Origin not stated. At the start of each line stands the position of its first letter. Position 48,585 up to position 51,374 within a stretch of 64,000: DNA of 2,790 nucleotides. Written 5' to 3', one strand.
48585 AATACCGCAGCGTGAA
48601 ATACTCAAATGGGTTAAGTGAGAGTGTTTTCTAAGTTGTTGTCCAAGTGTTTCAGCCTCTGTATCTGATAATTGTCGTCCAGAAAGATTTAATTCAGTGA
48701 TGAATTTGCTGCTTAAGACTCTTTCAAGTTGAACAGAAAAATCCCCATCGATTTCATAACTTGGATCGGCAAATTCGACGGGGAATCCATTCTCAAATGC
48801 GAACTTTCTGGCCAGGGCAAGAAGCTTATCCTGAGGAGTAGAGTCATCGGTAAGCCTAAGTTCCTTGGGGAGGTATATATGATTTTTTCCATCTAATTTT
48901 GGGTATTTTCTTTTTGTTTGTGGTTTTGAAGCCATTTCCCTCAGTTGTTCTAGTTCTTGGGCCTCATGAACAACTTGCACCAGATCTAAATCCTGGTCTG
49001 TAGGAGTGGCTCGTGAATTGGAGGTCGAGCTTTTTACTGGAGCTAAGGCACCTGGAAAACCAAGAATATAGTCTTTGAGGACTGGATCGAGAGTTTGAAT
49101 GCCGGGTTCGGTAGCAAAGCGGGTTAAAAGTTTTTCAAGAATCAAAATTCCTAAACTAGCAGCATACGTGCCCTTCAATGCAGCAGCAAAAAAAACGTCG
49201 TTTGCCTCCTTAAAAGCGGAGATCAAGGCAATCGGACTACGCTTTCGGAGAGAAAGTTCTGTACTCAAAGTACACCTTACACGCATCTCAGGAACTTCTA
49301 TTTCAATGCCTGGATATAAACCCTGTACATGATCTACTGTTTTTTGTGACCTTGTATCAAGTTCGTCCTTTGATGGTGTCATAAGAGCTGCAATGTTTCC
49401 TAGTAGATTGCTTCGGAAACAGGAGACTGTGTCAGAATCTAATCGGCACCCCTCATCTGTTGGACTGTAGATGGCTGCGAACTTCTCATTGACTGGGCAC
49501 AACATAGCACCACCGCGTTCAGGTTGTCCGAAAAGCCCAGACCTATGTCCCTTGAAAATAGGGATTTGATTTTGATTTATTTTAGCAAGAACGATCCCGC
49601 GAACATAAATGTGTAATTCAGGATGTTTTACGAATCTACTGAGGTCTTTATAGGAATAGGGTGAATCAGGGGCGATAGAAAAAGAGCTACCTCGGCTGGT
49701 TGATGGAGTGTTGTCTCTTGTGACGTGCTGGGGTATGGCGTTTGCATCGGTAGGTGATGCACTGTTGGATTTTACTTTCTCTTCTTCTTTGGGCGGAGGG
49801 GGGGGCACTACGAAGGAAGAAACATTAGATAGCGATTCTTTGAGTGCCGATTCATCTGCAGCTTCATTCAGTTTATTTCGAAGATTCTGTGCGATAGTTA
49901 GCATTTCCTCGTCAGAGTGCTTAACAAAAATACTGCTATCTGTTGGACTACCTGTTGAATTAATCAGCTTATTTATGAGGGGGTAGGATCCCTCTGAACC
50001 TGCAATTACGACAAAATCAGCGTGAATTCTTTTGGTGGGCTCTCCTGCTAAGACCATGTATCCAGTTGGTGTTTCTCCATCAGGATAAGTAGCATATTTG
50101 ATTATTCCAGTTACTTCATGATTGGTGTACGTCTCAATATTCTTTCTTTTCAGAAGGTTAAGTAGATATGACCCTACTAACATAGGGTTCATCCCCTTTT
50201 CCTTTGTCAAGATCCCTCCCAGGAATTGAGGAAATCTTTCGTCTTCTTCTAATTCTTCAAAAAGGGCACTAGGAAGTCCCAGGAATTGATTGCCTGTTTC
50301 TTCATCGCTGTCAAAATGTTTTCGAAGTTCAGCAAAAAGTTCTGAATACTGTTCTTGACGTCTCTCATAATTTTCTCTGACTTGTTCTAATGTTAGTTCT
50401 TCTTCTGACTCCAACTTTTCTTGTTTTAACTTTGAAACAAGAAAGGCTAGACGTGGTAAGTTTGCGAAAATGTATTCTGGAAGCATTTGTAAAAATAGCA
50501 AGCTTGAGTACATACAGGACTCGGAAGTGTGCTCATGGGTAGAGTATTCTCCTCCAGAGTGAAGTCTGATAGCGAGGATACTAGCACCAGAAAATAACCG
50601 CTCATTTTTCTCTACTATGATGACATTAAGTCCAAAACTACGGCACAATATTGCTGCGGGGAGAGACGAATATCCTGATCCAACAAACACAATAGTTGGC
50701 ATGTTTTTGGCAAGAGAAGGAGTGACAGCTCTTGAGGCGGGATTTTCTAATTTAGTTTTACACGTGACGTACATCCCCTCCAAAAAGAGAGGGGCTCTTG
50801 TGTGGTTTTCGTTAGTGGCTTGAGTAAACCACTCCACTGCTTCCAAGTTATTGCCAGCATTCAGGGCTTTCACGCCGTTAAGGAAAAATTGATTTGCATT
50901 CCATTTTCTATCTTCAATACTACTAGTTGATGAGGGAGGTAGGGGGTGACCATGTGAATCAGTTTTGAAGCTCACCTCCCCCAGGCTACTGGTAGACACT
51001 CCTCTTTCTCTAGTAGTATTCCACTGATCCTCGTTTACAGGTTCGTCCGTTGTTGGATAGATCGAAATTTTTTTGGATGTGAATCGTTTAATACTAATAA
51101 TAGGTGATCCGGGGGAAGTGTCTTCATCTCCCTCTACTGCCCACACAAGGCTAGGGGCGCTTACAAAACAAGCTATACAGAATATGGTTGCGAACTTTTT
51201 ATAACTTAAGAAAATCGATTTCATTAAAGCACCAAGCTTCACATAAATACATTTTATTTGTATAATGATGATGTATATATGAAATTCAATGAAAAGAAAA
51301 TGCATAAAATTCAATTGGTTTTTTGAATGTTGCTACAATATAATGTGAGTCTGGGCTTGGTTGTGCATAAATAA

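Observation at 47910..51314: Giant secreted Sel1 / FAD-Rossmann / RNI-type LRR fusion protein - candidate eukaryote-like effector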

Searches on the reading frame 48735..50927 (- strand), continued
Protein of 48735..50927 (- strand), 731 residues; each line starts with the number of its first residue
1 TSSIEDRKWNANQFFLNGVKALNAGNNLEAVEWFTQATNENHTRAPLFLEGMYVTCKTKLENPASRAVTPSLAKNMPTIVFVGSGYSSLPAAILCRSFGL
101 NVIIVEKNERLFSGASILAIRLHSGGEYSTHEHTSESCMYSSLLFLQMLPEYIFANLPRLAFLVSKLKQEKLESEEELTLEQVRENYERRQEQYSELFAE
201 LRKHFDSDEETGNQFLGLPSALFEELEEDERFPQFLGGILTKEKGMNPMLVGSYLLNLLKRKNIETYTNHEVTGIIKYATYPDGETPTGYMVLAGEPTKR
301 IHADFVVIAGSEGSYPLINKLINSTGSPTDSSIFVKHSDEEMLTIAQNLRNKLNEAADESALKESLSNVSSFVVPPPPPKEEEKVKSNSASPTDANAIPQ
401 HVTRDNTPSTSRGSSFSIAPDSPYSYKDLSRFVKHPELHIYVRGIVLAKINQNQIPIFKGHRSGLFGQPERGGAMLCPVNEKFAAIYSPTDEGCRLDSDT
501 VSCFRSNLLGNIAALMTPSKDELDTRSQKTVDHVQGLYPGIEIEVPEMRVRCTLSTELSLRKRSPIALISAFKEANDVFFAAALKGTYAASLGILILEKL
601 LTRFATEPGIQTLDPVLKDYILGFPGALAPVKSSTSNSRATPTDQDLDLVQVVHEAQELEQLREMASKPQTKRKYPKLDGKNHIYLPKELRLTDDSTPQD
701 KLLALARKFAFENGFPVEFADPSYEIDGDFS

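Call 66: search_protein_families(library=pfam, proteins=[P0100, P0039, P0054, P0060, P0050, P0051], max_evalue=0.01)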
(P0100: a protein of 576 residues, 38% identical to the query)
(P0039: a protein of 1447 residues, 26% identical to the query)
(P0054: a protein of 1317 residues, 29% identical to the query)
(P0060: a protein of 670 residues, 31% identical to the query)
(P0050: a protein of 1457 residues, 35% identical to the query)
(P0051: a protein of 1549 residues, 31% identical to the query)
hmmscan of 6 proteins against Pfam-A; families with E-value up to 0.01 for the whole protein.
P0100 (576 aa): 9 families
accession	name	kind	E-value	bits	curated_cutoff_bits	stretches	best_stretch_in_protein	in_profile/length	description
PF08238.18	Sel1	-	1.6e-72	237.8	30.7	7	519-554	1-36/36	Sel1 repeat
PF07714.23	PK_Tyr_Ser-Thr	-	7.8e-49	166.7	23.1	1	6-213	47-254/258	Protein tyrosine and serine/threonine kinase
PF00069.31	Pkinase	-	1.2e-48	166.3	31.7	1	5-213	43-257/263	Protein kinase domain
PF07624.16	PSD2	-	4e-06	26.9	25.8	0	312-335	32-55/74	Protein of unknown function (DUF1585)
PF14531.12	Kinase-like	-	0.00035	20.4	25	1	65-190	150-276/289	Kinase-like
PF13432.12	TPR_16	-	0.0012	19.7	32.7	0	440-478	24-58/65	Tetratricopeptide repeat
PF13414.12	TPR_11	-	0.0015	18.6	26.8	0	397-422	12-39/42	TPR repeat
PF06293.20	Kdo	-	0.0016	18.4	21.3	1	32-104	90-166/207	Lipopolysaccharide kinase (Kdo/WaaP) family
PF17667.7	Pkinase_fungal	-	0.0039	16.4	24.1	0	77-136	303-368/387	Fungal protein kinase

P0039 (1447 aa): 2 families
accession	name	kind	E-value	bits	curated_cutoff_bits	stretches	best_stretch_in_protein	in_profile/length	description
PF01266.30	DAO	-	0.00036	20.6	27.9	1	674-885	3-178/353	FAD dependent oxidoreductase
PF13516.12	LRR_6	-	0.0094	16.4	23.4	0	1340-1357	1-18/24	Leucine Rich repeat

P0054 (1317 aa): 3 families
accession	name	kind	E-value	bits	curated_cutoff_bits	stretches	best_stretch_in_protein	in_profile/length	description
PF01266.30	DAO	-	5.5e-06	26.6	27.9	1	523-758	1-202/353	FAD dependent oxidoreductase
PF25013.1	LRR_Zer-1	-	0.0011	19.6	27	1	1183-1247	39-104/137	Zer-1-like, Leucine-rich repeats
PF13181.12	TPR_8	-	0.0049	17.4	25.7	0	117-139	2-24/34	Tetratricopeptide repeat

P0060 (670 aa): 2 families
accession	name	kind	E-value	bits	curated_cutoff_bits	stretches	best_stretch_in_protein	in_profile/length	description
PF01266.30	DAO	-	0.0006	19.9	27.9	1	32-127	112-206/353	FAD dependent oxidoreductase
PF00560.39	LRR_1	-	0.0046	17.2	20.6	0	461-480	2-20/23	Leucine Rich Repeat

P0050 (1457 aa): 2 families
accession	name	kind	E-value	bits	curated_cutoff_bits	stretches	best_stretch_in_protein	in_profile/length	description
PF01266.30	DAO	-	6.1e-05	23.1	27.9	1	684-939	6-227/353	FAD dependent oxidoreductase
PF24758.1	LRR_At5g56370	-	0.0078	16.3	27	0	1262-1335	32-99/227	FBD-associated F-box protein At5g56370, LRR repeats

P0051 (1549 aa): 5 families
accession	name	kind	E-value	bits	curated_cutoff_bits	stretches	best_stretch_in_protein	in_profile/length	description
PF01266.30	DAO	-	8.1e-07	29.3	27.9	1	768-1007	2-202/353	FAD dependent oxidoreductase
PF08238.18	Sel1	-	0.00016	22.6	30.7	1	621-653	2-34/36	Sel1 repeat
PF07992.20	Pyr_redox_2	-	0.00083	19.3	26.1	1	764-819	141-193/291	Pyridine nucleotide-disulphide oxidoreductase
PF00560.39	LRR_1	-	0.007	16.7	20.6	0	1446-1466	2-21/23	Leucine Rich Repeat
PF12799.13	LRR_4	-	0.0071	17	27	0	1445-1485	2-36/44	Leucine Rich repeats (2 copies)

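Call 67: find_encoding_contigs(protein=P0008, flank=10000, max_places=3)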
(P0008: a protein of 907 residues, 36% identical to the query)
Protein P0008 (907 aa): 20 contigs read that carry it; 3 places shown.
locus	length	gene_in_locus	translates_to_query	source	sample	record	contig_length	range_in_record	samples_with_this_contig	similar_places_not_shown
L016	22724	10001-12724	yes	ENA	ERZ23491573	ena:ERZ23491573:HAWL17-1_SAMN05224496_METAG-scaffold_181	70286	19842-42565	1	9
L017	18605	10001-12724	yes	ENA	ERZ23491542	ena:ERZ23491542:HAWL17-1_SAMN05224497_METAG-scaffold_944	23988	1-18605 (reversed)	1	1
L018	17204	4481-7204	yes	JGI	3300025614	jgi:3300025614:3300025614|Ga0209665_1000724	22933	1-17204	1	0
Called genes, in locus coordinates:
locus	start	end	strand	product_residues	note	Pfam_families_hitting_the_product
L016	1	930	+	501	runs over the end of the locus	PF00772:DnaB, PF13481:AAA_25, PF03796:DnaB_C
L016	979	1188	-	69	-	PF00313:CSD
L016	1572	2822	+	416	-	PF00919:UPF0004, PF04055:Radical_SAM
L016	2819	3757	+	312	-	PF02881:SRP54_N, PF13191:AAA_16 (weak), PF13604:AAA_30 (weak), PF00448:SRP54, PF13401:AAA_22 (weak), PF13207:AAA_17 (faint)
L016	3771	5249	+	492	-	PF10423:AMNp_N, PF01048:PNP_UDP_1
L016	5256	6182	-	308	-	PF00892:EamA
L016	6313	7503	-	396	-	PF13173:AAA_14, PF13401:AAA_22 (faint), PF13635:DUF4143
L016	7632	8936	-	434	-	PF05496:RuvB_N, PF00004:AAA, PF07728:AAA_5 (weak), PF16193:AAA_assoc_2, PF12002:MgsA_C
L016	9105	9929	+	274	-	PF00196:GerE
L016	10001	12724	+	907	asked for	PF01266:DAO, PF13516:LRR_6 (faint), PF27087:LRR_TMOD-LMOD (weak)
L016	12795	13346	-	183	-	PF01196:Ribosomal_L17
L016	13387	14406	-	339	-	PF01193:RNA_pol_L, PF01000:RNA_pol_A_bac, PF03118:RNA_pol_A_CTD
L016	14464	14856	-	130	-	PF00411:Ribosomal_S11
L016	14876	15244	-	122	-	PF00416:Ribosomal_S13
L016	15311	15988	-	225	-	PF00406:ADK, PF13207:AAA_17, PF17213:Hydin_ADK (faint), PF05191:ADK_lid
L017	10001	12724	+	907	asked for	PF01266:DAO, PF13516:LRR_6 (faint), PF27087:LRR_TMOD-LMOD (weak)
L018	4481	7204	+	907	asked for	PF01266:DAO, PF13516:LRR_6 (faint), PF27087:LRR_TMOD-LMOD (weak)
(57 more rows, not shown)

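Call 72: search_protein_families(library=pfam, proteins=[L012:7689-9320:+, L013:7629-9251:+, L014:3447-5825:-, L006:2249-4081:+, L009:2099-4447:+, L011:2300-4393:+], max_evalue=0.01)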
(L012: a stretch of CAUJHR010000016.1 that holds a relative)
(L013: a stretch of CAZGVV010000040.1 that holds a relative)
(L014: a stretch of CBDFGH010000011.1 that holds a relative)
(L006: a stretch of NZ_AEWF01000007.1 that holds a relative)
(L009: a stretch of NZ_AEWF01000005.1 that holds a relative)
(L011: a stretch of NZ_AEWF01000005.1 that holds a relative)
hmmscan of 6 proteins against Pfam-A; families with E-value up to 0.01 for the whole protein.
L012:7689-9320:+ (544 aa): 9 families
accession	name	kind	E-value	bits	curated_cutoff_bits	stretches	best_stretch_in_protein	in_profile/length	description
PF02518.31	HATPase_c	-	3.9e-28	98.5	26.4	1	265-381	1-110/111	Histidine kinase-, DNA gyrase B-, and HSP90-like ATPase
PF00072.30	Response_reg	-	7.5e-25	87.7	30.2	1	410-525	1-110/111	Response regulator receiver domain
PF00512.31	HisKA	-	2.2e-21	76.1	26.9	1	152-217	1-65/66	His Kinase A (phospho-acceptor) domain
PF08448.16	PAS_4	-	1.9e-17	63.9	23.1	1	19-126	1-109/110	PAS fold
PF00989.32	PAS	-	1.8e-08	34.8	22.6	1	15-121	3-112/113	PAS fold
PF13426.13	PAS_9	-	9.8e-08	32.7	27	1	31-124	9-103/103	PAS domain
PF08447.18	PAS_3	-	4.9e-05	24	25.6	1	36-119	2-89/89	PAS fold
PF23198.2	PDE8A_N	-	9.1e-05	22.8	29.6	1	428-499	31-99/147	PDE8A-like, N-terminal domain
PF13596.12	PAS_10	-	0.0087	17.1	22.1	0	16-123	2-106/106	PAS domain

L013:7629-9251:+ (541 aa): 7 families
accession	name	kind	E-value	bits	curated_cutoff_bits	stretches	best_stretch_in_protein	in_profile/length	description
PF02518.31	HATPase_c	-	3.4e-28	98.7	26.4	1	273-389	1-110/111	Histidine kinase-, DNA gyrase B-, and HSP90-like ATPase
PF00072.30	Response_reg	-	1.9e-24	86.4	30.2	1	418-534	1-110/111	Response regulator receiver domain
PF00512.31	HisKA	-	2.2e-21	76.1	26.9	1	160-225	1-65/66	His Kinase A (phospho-acceptor) domain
PF08448.16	PAS_4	-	1.6e-18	67.3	23.1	1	27-134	1-109/110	PAS fold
PF13426.13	PAS_9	-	3.3e-11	43.8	27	1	39-132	9-103/103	PAS domain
PF00989.32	PAS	-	2e-10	41.1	22.6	1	23-129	3-112/113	PAS fold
PF08447.18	PAS_3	-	8.7e-07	29.6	25.6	1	44-127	2-89/89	PAS fold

L014:3447-5825:- (793 aa): 5 families
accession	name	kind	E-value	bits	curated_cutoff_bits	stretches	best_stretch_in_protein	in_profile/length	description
PF02518.31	HATPase_c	-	4.3e-32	111.3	26.4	1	520-632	2-109/111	Histidine kinase-, DNA gyrase B-, and HSP90-like ATPase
PF00072.30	Response_reg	-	7.6e-26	90.9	30.2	1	665-779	1-110/111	Response regulator receiver domain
PF00512.31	HisKA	-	4.6e-20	71.9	26.9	1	406-471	1-65/66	His Kinase A (phospho-acceptor) domain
PF02743.24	dCache_1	-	3.9e-08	33.6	45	1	99-263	61-223/240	Cache domain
PF13589.12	HATPase_c_3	-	0.0033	17.9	25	0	524-603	3-80/137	Histidine kinase-, DNA gyrase B-, and HSP90-like ATPase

L006:2249-4081:+ (611 aa): 1 family
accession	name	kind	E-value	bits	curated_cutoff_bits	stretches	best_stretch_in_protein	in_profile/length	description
PF08238.18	Sel1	-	0.0074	17.3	30.7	0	298-332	1-35/36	Sel1 repeat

L009:2099-4447:+ (783 aa): 2 families
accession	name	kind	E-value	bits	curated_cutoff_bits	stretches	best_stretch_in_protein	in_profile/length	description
PF08238.18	Sel1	-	7e-05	23.7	30.7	1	334-368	1-35/36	Sel1 repeat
PF00646.38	F-box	-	0.0023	18.2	20.5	1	115-155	2-42/43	F-box domain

L011:2300-4393:+ (698 aa): 2 families
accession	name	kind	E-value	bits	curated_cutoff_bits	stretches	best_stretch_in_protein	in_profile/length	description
PF00646.38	F-box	-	6.3e-05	23.2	20.5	1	100-134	4-38/43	F-box domain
PF12937.12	F-box-like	-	0.00068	19.8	24.3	1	102-134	6-39/47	F-box-like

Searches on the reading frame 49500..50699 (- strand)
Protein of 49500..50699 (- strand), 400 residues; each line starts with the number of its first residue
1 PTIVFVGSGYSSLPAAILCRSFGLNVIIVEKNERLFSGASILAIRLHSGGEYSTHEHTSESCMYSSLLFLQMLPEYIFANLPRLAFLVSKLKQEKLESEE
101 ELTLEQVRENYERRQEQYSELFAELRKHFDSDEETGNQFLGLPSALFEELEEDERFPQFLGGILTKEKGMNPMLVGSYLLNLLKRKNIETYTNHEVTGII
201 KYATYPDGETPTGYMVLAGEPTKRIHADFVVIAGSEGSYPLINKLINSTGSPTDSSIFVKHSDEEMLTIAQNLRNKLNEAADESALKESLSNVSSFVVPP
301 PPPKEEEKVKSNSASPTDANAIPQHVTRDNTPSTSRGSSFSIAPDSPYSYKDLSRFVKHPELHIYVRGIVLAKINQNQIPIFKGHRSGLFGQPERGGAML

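Call 17: search_protein_families(library=pfam, proteins=[window:49500-50699:-], max_evalue=10)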
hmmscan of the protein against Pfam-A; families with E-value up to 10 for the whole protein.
window:49500-50699:- (400 aa): 8 families
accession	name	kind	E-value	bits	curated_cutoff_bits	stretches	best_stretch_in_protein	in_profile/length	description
PF01266.30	DAO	-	1.4e-08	35.1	27.9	1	4-242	3-209/353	FAD dependent oxidoreductase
PF07992.20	Pyr_redox_2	-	6.9e-05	22.8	26.1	2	3-36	145-178/291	Pyridine nucleotide-disulphide oxidoreductase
PF00070.33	Pyr_redox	-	0.00067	20.6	22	1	3-36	2-35/82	Pyridine nucleotide-disulphide oxidoreductase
PF00890.30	FAD_binding_2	-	0.0086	15.7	20.4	1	3-45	2-49/414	FAD binding domain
PF13450.12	NAD_binding_8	-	0.022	15.5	21.9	1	6-36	2-32/68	NAD(P)-binding Rossmann-like domain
PF12831.13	FAD_oxidored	-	0.071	12.8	27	1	3-34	2-33/416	FAD dependent oxidoreductase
PF19732.4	SpoIIE_N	-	0.15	11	27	1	44-135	290-374/605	Stage II sporulation protein E N-terminal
PF04899.17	MbeD_MobD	-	0.18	12.4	21.6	1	103-131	11-39/70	MbeD/MobD like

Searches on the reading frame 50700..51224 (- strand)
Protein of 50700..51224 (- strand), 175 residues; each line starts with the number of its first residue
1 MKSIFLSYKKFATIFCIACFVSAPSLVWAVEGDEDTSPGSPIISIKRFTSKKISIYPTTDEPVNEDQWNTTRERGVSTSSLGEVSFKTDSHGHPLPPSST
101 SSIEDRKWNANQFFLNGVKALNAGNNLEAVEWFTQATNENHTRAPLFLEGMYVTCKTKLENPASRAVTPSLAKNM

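Call 17: search_protein_families(library=pfam, proteins=[window:50700-51224:-], max_evalue=10)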
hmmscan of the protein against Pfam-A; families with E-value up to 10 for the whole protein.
window:50700-51224:- (175 aa): 0 families
